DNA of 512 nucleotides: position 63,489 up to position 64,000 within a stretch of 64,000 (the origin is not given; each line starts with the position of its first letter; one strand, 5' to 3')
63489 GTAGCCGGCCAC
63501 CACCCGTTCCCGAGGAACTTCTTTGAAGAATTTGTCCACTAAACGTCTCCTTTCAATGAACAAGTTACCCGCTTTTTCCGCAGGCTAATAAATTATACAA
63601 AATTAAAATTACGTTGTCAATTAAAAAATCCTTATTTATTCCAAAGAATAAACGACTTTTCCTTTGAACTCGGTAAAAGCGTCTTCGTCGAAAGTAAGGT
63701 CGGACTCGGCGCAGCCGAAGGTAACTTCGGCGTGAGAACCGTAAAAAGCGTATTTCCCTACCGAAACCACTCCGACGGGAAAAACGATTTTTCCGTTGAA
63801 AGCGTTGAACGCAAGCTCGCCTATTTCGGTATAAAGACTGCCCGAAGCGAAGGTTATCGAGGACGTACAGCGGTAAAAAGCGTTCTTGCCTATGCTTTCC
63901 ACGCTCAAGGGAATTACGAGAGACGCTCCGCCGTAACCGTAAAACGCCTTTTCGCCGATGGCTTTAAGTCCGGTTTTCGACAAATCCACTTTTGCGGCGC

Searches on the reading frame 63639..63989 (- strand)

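Call 26: search_protein_families(library=pfam, proteins=[window:63639-63989:-], max_evalue=0.00001)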
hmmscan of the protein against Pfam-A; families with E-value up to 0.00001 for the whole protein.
window:63639-63989:- (117 aa): 1 family
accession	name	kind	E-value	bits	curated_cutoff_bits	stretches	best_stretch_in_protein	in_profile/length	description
PF13306.12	LRR_5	-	1.9e-12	47.6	27.7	1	10-105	2-98/127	BspA type Leucine rich repeat region (6 copies)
